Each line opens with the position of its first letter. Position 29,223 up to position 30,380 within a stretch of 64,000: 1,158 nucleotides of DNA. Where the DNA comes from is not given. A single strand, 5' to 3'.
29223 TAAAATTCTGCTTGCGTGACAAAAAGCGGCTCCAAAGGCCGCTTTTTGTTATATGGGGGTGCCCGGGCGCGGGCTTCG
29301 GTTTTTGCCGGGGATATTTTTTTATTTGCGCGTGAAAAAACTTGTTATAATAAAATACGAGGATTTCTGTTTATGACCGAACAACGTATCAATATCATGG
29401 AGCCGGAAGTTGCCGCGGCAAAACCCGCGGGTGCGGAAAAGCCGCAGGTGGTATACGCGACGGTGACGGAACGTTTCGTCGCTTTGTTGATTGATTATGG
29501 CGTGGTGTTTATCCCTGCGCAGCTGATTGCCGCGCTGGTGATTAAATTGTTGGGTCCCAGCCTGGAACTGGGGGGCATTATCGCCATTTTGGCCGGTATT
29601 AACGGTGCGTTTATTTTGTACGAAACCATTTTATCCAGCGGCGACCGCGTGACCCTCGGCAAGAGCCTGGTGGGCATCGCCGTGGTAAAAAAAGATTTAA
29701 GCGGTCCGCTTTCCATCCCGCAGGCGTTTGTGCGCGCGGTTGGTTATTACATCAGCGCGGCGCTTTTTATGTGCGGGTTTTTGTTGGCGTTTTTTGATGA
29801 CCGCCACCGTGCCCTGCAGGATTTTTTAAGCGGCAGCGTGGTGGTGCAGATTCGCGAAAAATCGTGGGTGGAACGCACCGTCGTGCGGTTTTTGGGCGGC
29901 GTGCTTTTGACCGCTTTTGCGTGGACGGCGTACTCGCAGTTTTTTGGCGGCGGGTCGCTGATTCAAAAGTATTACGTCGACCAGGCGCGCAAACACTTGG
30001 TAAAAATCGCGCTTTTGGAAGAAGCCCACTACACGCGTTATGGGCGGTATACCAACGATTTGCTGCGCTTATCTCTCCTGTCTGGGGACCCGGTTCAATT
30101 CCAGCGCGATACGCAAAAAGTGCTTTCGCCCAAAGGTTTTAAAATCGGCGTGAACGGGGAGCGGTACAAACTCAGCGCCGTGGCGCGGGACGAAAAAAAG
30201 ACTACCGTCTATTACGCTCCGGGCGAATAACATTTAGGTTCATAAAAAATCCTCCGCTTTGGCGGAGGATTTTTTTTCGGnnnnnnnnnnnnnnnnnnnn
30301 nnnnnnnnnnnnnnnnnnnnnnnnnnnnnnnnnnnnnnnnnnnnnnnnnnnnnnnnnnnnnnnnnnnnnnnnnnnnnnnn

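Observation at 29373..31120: Convergent pair of RDD-domain membrane proteins fused to pilin-like modules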

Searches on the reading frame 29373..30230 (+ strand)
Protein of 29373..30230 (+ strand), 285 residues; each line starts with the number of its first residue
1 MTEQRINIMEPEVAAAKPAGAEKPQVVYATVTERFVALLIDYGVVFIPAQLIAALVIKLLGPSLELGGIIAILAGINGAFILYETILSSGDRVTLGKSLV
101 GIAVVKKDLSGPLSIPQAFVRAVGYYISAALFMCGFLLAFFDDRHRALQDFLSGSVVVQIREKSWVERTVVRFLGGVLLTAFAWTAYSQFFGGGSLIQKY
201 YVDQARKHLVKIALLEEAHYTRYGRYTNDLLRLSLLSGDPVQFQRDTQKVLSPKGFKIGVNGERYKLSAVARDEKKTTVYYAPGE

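Call 3: search_protein_families(library=pfam, proteins=[window:29373-30230:+], max_evalue=0.1)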
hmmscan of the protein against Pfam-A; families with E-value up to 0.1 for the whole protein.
window:29373-30230:+ (285 aa): 2 families
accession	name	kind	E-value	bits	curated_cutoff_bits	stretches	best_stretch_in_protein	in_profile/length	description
PF06271.18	RDD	-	6.5e-19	69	24.1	1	28-154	1-137/137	RDD family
PF16732.10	ComP_DUS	-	0.053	14.8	27.3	0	197-233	7-37/87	Type IV minor pilin ComP, DNA uptake sequence receptor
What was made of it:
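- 29373..30230 (+): Gene B: 285-aa RDD protein (family B) with an extra TM helix and a highly conserved 95-aa C-terminal domain. RDD at residues 28-154, E 6.5e-19 (call 3).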

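Call 4: search_protein_families(library=ncbifam, proteins=[window:29373-30230:+], max_evalue=0.1)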
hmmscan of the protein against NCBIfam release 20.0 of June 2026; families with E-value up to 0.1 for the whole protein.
window:29373-30230:+ (285 aa): 0 families

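Call 11: find_homologous_proteins(query=window:29373-30230:+, max_evalue=0.001)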
Query window:29373-30230:+ (285 aa): 279 proteins with E <= 0.001 among 7422 candidates; the best 120 are listed.
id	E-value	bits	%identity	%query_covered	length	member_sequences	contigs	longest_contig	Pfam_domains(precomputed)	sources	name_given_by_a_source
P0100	5.8e-180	614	100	100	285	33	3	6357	PF06271.19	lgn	-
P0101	2.0e-167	573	91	100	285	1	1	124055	PF06271.19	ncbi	-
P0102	3.1e-163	559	87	100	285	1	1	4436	PF06271.19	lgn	-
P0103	2.7e-160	550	86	100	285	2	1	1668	PF06271.19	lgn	-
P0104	1.2e-159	548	88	99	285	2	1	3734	PF06271.19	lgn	-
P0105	6.7e-159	545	87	100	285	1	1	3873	PF06271.19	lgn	-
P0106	5.3e-156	536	85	100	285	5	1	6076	PF06271.19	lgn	-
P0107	1.9e-149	514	81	100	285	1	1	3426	PF06271.19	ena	-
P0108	2.0e-149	514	81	100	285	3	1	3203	PF06271.19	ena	-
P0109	6.6e-149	512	79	100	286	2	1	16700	PF06271.19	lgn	-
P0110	2.6e-138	478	76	99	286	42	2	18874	PF06271.19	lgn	-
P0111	2.7e-132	458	74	99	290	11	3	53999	PF06271.19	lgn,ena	-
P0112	2.1e-130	452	73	99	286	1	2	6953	PF06271.19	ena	-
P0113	5.3e-130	450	72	99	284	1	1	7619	PF06271.19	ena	-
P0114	1.0e-129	449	73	99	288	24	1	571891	PF06271.19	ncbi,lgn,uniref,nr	ncbi:RDD family protein [Candidatus Avelusimicrobium gallicola]|uniref:RDD domain-containing protein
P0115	2.2e-129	448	71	99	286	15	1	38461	PF06271.19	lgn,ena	-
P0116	1.1e-128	446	71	100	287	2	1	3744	PF06271.19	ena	-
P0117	5.8e-127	440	73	99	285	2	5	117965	PF06271.19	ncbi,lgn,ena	-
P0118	2.4e-125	435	70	99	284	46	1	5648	PF06271.19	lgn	-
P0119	9.9e-125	433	68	99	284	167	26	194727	PF06271.19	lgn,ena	-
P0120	2.8e-124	432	66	99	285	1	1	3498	PF06271.19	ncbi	-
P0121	3.0e-124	432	69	99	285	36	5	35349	PF06271.19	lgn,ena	-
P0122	5.4e-121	421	69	99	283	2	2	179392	PF06271.19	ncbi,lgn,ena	-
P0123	7.8e-121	420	67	100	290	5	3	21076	PF06271.19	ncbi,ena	-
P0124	4.4e-120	418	67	99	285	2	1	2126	PF06271.19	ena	-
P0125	7.2e-120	417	67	100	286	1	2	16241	PF06271.19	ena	-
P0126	3.4e-119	415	68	99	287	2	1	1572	PF06271.19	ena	-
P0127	4.9e-119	415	67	100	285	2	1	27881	PF06271.19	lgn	-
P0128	6.3e-119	414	65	99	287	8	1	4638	PF06271.19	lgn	-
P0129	1.0e-118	413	67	100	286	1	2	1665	PF06271.19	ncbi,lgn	-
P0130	7.8e-117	407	64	99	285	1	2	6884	PF06271.19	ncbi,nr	ncbi:MAG: RDD family protein [Elusimicrobiaceae bacterium]|nr:RDD family protein [Elusimicrobiaceae 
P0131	1.4e-116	406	68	100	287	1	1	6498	PF06271.19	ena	-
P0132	1.7e-116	406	68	100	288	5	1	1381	PF06271.19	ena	-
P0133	1.9e-116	406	67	96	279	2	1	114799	PF06271.19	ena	-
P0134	5.3e-116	405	67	100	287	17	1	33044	PF06271.19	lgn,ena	-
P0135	8.7e-116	404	64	99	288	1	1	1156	PF06271.19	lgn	-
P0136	9.9e-116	404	65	100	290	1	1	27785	PF06271.19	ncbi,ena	-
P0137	1.7e-115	403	65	99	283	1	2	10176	PF06271.19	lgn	-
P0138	3.3e-115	402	66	99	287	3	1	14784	PF06271.19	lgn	-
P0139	4.8e-115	401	65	100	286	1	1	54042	PF06271.19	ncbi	-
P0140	8.1e-115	401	66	99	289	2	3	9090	PF06271.19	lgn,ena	-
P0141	1.0e-114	400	66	100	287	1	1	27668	PF06271.19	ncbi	-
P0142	1.5e-114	400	66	100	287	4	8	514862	PF06271.19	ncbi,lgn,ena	-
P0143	2.2e-114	399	66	95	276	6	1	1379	PF06271.19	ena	-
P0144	8.7e-114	397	66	100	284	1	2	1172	PF06271.19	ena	-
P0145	1.0e-113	397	65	99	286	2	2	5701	PF06271.19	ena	-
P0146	1.5e-113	397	65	100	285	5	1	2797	PF06271.19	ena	-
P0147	1.7e-113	396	63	99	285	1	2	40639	PF06271.19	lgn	-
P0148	3.9e-113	395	64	100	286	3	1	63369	PF06271.19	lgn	-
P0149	4.8e-113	395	64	100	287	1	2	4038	PF06271.19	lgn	-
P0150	5.8e-113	395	64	100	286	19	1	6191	PF06271.19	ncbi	-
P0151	1.8e-112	393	64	99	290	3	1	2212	PF06271.19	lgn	-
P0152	7.8e-111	388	65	99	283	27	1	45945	PF06271.19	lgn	-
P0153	8.7e-111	387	62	100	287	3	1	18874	PF06271.19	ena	-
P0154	1.1e-110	387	65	100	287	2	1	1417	PF06271.19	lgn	-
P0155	1.5e-110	387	64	99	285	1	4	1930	PF06271.19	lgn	-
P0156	1.8e-110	386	62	99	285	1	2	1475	PF06271.19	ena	-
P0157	2.6e-110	386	63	100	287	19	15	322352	PF06271.19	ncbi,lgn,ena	-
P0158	7.4e-110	384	64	100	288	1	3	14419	PF06271.19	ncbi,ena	-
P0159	4.2e-109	382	64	100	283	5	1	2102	PF06271.19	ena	-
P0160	7.7e-109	381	63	99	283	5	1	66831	PF06271.19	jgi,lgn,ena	-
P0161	1.5e-108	380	63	100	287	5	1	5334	PF06271.19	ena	-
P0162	2.1e-108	380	63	99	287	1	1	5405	PF06271.19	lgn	-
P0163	7.1e-108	378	62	100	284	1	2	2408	PF06271.19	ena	-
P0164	1.6e-107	377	61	99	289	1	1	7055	PF06271.19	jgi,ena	-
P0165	2.5e-106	373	65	99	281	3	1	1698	PF06271.19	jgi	jgi:uncharacterized RDD family membrane protein YckC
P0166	6.6e-106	371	60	100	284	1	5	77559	PF06271.19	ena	-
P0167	2.6e-105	370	62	99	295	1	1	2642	PF06271.19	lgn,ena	-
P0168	3.8e-105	369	60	100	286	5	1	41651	PF06271.19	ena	-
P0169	3.2e-104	366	60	99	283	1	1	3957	PF06271.19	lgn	-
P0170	7.1e-104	365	61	100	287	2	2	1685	PF06271.19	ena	-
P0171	7.0e-103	362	60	99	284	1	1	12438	PF06271.19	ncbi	-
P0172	1.5e-102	360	76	74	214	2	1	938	PF06271.19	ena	-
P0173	9.8e-101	354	61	96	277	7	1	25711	PF06271.19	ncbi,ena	-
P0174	2.4e-99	350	60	99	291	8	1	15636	PF06271.19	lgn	-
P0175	6.7e-99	348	57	99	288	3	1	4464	PF06271.19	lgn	-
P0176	1.0e-97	345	61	99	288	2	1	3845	PF06271.19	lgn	-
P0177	1.7e-97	344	58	99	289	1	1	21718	PF06271.19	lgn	-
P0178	4.7e-97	342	60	98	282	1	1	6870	PF06271.19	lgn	-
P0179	1.3e-96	341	60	99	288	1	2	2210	PF06271.19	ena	-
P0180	2.6e-96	340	60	98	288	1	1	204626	PF06271.19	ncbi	-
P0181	7.0e-96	339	60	98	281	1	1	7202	PF06271.19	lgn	-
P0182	7.1e-96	339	59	99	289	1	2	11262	PF06271.19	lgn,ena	-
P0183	1.9e-95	337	59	98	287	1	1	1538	PF06271.19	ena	-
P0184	2.9e-95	337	57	99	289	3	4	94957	PF06271.19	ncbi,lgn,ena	-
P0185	7.0e-95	335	63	85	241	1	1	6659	PF06271.19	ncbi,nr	ncbi:MAG: RDD family protein, partial [Elusimicrobiaceae bacterium]|nr:RDD family protein [Elusimicr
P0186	2.3e-94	334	60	98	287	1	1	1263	PF06271.19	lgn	-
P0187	7.4e-94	332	59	99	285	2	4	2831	PF06271.19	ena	-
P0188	1.8e-93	331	58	98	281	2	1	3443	PF06271.19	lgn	-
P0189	4.9e-93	329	54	99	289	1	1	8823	PF06271.19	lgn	-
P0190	8.6e-93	328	57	98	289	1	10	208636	PF06271.19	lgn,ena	-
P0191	1.3e-92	328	57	99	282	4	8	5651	PF06271.19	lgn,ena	-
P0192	3.2e-92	327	57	98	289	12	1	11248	PF06271.19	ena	-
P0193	5.5e-92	326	56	98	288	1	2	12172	PF06271.19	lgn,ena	-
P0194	6.3e-92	326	58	98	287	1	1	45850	PF06271.19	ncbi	-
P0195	9.0e-92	325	60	99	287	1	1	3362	PF06271.19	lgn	-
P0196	1.6e-91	324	55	96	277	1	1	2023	PF06271.19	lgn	-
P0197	1.7e-91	324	58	99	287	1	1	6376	PF06271.19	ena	-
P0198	2.1e-91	324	57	98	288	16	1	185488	PF06271.19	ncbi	-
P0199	2.6e-91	324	57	98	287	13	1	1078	PF06271.19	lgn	-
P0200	4.4e-91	323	58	99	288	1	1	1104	PF06271.19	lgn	-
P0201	5.0e-91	323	58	99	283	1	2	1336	PF06271.19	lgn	-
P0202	6.1e-91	322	60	98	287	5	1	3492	PF06271.19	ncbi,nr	ncbi:MAG: RDD family protein [Elusimicrobiaceae bacterium]|nr:RDD family protein [Elusimicrobiaceae 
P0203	1.2e-90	321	58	98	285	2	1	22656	PF06271.19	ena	-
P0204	1.9e-90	321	56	98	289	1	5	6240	PF06271.19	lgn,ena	-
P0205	2.2e-90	321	57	99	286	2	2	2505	PF06271.19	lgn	-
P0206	2.5e-90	320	58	98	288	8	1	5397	PF06271.19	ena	-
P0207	2.5e-90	320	55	94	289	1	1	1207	PF06271.19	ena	-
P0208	3.2e-90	320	59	98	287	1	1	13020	PF06271.19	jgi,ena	-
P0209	3.6e-90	320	56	98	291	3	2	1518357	PF06271.19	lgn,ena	-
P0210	5.0e-90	319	57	98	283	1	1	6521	PF06271.19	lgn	-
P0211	5.8e-90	319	54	99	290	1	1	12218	PF06271.19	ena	-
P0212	6.6e-90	319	56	99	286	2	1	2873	PF06271.19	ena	-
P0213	7.9e-90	319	58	98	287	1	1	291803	PF06271.19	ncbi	-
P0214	1.9e-89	318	59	99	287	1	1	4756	PF06271.19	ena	-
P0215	2.3e-89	317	58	98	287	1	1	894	PF06271.19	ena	-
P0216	2.5e-89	317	57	99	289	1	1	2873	PF06271.19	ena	-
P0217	3.5e-89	317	59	98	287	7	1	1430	PF06271.19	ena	-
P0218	5.4e-89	316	58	98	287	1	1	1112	PF06271.19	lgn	-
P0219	5.5e-89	316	58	98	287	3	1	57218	PF06271.19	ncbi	-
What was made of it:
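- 29373..30230 (+): 279 homologues, all Elusimicrobiaceae-type (call 11).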

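Call 20: search_solved_structures(query=A2, max_evalue=10, show_alignments=3)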
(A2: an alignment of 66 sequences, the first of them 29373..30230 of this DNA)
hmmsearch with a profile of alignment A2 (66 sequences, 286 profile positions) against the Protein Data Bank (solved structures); distinct sequences matched with E-value up to 10: 5.
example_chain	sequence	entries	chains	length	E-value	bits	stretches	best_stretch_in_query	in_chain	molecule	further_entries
5z4a_A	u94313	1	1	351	0.92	11.6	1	140-259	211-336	Terminal uridylyltransferase Tailor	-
5z4m_A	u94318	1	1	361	0.96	11.6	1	140-259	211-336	Terminal uridylyltransferase Tailor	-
5z4c_A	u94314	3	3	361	0.96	11.6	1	140-259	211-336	Terminal uridylyltransferase Tailor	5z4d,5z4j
6i0s_A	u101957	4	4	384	1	11.5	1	140-259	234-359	Terminal uridylyltransferase Tailor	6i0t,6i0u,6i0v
7zc2_A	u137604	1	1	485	4.9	9.2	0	130-151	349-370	Amino acid/peptide transporter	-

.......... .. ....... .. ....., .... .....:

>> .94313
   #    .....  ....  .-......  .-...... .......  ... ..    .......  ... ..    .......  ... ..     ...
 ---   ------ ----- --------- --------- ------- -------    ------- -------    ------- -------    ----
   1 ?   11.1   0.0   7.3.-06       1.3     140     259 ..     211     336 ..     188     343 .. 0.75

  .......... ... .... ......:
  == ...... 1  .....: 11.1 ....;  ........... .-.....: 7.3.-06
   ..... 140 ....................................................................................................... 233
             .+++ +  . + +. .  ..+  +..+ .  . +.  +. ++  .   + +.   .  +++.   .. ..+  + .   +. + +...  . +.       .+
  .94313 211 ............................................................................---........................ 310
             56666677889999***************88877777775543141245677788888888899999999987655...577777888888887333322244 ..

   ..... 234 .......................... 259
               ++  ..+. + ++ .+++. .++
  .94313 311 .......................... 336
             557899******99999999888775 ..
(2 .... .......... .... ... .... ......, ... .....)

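Call 22: search_protein_families(library=pfam, alignment_id=A2, max_evalue=1)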
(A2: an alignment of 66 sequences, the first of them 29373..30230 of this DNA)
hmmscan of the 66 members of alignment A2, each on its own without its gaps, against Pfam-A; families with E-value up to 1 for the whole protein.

A. member 1, window:29373-30230:+ (285 aa): 2 families
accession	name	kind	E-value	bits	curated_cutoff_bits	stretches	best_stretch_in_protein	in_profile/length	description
PF06271.18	RDD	-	6.5e-19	69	24.1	1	28-154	1-137/137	RDD family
PF16732.10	ComP_DUS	-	0.053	14.8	27.3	1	197-233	7-37/87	Type IV minor pilin ComP, DNA uptake sequence receptor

B. families by the number of members that match (of 66 scanned): 31 families (the first 25 are shown)
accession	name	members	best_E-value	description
PF06271.18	RDD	66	6.4e-24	RDD family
PF13858.11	DUF4199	28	0.00087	Protein of unknown function (DUF4199)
PF01545.26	Cation_efflux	7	0.018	Cation efflux family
PF07331.16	TctB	7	0.025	Tripartite tricarboxylate transporter TctB family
PF00924.24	MS_channel_2nd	6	0.034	Mechanosensitive ion channel, beta-domain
PF16732.10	ComP_DUS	5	0.0066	Type IV minor pilin ComP, DNA uptake sequence receptor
PF12709.12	Fungal_TACC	3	0.079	Fungal Transforming acidic coiled-coil (TACC) proteins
PF06592.18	DUF1138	2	0.08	Protein of unknown function (DUF1138)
PF20122.4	DUF6512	1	0.037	Family of unknown function (DUF6512)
PF14316.11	DUF4381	1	0.064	Domain of unknown function (DUF4381)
PF19074.5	DUF5770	1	0.071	Family of unknown function (DUF5770)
PF23529.1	Microp_apicomplexa_16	1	0.075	Apicomplexa microprotein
PF18665.6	TetR_C_37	1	0.089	Tetracyclin repressor-like, C-terminal domain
PF00834.25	Ribul_P_3_epim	1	0.096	Ribulose-phosphate 3 epimerase family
PF10943.13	DUF2632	1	0.11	Protein of unknown function (DUF2632)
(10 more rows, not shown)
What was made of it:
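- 29883..30227 (+): B, residues 171-285: TM helix, a long helix, and a small alpha/beta domain with the invariant motif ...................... Possibly a strongly diverged pilin module. Pfam ComP_DUS below threshold in 5 of 66 members (call 22).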

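Call 27: predict_structure(alignment_id=A2)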
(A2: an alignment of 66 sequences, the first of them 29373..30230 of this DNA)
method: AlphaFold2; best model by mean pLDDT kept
length: 285 residues; sequences in the alignment: 66
mean_pLDDT: 84.1   pTM: 0.60
mean pLDDT of the five models: 84.1, 82.6, 82.6, 82.0, 80.7
residues with pLDDT >= 90: 137; 70-90: 110; 50-70: 21; < 50: 17
segments of 3 or more residues with pLDDT < 50: 12-23
pLDDT, mean of each block of 10 residues (from residue 1): 52 45 69 90 93 90 82 93 92 90 88 91 85 68 81 89 87 90 81 72 93 93 92 92 94 90 90 91 75
secondary structure, 60 per line:
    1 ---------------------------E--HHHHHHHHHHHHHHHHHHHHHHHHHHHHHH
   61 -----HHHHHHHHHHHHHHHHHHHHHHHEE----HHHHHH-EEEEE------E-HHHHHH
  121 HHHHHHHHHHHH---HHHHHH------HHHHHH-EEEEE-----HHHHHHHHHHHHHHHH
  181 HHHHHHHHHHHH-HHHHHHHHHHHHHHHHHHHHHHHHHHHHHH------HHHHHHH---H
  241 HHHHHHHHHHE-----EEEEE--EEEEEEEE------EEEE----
elements in order: H31-60 H66-88 H95-100 E102-106 H115-132 H136-141 H148-153 E155-159 H165-192 H194-223 H230-236 H240-250 E257-261 E264-271 E278-281
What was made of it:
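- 29883..30227 (+): AF2 pLDDT 90-94 (call 27).
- On Type IV pilin (class III signal peptide protein): B: helices 165-192 and 194-223 (call 27).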

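Call 30: fold_search(model_id=the predicted structure, library=pdb)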
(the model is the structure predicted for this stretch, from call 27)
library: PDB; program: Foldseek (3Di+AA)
matches with E <= 10: 226; with E <= 0.001: 0
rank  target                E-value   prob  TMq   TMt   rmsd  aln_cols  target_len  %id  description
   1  7t92_B                1.3e-02  0.97  0.30  0.25   9.5       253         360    9  Structure of the peroxisomal retro-translocon formed by a heterotrimeric ubiquitin ligase complex (released 2022-07-06)
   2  7t92_A                2.1e-02  0.99  0.34  0.33   8.8       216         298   15  Structure of the peroxisomal retro-translocon formed by a heterotrimeric ubiquitin ligase complex (released 2022-07-06)
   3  7t92_C                2.3e-02  0.99  0.33  0.30   9.4       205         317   16  Structure of the peroxisomal retro-translocon formed by a heterotrimeric ubiquitin ligase complex (released 2022-07-06)
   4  6c04_F                7.5e-01  0.07  0.15  0.13  23.5       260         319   10  Mtb RNAP Holo/RbpA/double fork DNA -closed clamp (released 2018-03-28)
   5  2o1o_B                9.4e-01  0.04  0.11  0.10  22.6       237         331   12  Cryptosporidium parvum putative polyprenyl pyrophosphate synthase (cgd4_2550) in complex with risedronate. (released 2006-12-12)
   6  9fjr_f                1.1e+00  0.06  0.14  0.14  22.7       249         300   13  Cryo-EM structure of Mycobacterium tuberculosis sigma-B RNA polymerase bound to -10 promoter element ssDNA oligo - sig (released 2025-05-07)
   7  3hpg_E                1.3e+00  0.08  0.09  0.12  18.6        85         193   14  Visna virus integrase (residues 1-219) in complex with LEDGF IBD: examples of open integrase dimer-dimer interfaces (released 2009-07-28)
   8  5kew_A                1.6e+00  0.21  0.14  0.35   4.5        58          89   14  Vibrio parahaemolyticus VtrA/VtrC complex bound to the bile salt taurodeoxycholate (released 2016-07-20)
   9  4xto_C                1.7e+00  0.04  0.16  0.17  23.2       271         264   12  Crystal structure of the light-driven sodium pump KR2 in the pentameric red form, pH 5.6 (released 2015-04-01)
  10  5kev_A                1.9e+00  0.18  0.14  0.35   4.6        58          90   14  Vibrio parahaemolyticus VtrA/VtrC complex (released 2016-07-20)
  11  2xkl                  1.9e+00  0.09  0.08  0.13   3.6        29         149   17  Crystal Structure of Mouse Apolipoprotein M (released 2010-10-13)
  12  6rv7_A                2.1e+00  0.06  0.09  0.07  11.7        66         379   15  Crystal Structure of Glucuronoyl Esterase from Cerrena unicolor inactive S270A variant in complex with the aldouronic  (released 2020-03-18)
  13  8u8z_A                2.1e+00  0.04  0.11  0.07  13.0       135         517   14  Cryo-EM structure of PsBphP in Pr state, extended DHp (released 2024-08-21)
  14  5m0r_B                2.3e+00  0.08  0.09  0.10  16.3        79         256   15  Cryo-EM reconstruction of the maedi-visna virus (MVV) strand transfer complex (released 2017-01-18)
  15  4kc5_C                2.5e+00  0.06  0.07  0.03   4.2        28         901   25  Crystal structure of the C-terminal part of RhiE from Burkholderia rhizoxinica (released 2013-09-18)
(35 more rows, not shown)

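Call 36: find_encoding_contigs(protein=P0209, flank=10000, max_places=1)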
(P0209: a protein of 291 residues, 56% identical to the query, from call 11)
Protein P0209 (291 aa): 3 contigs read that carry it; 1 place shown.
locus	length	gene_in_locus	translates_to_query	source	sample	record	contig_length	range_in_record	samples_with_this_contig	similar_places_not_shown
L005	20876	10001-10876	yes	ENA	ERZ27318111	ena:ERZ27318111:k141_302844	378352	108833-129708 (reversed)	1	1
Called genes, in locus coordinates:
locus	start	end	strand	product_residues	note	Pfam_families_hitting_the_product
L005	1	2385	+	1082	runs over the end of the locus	PF00580:UvrD-helicase, PF13245:AAA_19, PF13087:AAA_12 (faint), PF13361:UvrD_C, PF13538:UvrD_C_2 (faint), PF12705:PDDEXK_1 (weak)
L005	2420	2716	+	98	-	PF02575:YbaB_DNA_bd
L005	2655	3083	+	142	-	PF02629:CoA_binding, PF13380:CoA_binding_2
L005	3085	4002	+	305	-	PF00248:Aldo_ket_red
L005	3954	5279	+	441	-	PF20903:SPL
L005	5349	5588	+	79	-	PF07963:N_methyl (faint)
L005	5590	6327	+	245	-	-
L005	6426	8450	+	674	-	PF02995:DUF229 (faint), PF00884:Sulfatase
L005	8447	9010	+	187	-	PF04011:LemA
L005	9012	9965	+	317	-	PF01435:Peptidase_M48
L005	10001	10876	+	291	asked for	PF06271:RDD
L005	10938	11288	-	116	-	PF01258:zf-dskA_traR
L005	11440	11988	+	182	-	PF02677:QueH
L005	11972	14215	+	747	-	PF05170:AsmA, PF05359:DUF748, PF13116:YhdP (faint)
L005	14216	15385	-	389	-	PF01702:TGT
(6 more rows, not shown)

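Call 37: find_encoding_contigs(protein=P0114, flank=10000, max_places=1)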
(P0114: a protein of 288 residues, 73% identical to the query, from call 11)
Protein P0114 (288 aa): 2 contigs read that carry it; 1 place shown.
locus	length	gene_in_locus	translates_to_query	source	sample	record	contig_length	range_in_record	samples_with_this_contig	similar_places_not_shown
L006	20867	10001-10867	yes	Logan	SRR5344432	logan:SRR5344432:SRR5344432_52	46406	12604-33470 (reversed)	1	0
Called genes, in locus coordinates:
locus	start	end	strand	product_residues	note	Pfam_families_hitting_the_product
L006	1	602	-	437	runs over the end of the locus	PF02885:Glycos_trans_3N, PF00591:Glycos_transf_3, PF07831:PYNP_C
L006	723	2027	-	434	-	-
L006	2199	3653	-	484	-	-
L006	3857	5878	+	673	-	PF00884:Sulfatase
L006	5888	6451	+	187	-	PF04011:LemA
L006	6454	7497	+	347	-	PF01435:Peptidase_M48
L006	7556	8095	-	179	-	PF04011:LemA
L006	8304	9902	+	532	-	PF00474:SSF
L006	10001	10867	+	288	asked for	PF06271:RDD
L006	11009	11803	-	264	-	PF01066:CDP-OH_P_transf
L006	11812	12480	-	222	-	PF02666:PS_Dcarbxylase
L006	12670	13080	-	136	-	PF05991:NYN_YacP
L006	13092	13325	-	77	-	-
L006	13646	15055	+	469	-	PF02878:PGM_PMM_I, PF02879:PGM_PMM_II, PF02880:PGM_PMM_III, PF00408:PGM_PMM_IV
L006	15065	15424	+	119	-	PF00072:Response_reg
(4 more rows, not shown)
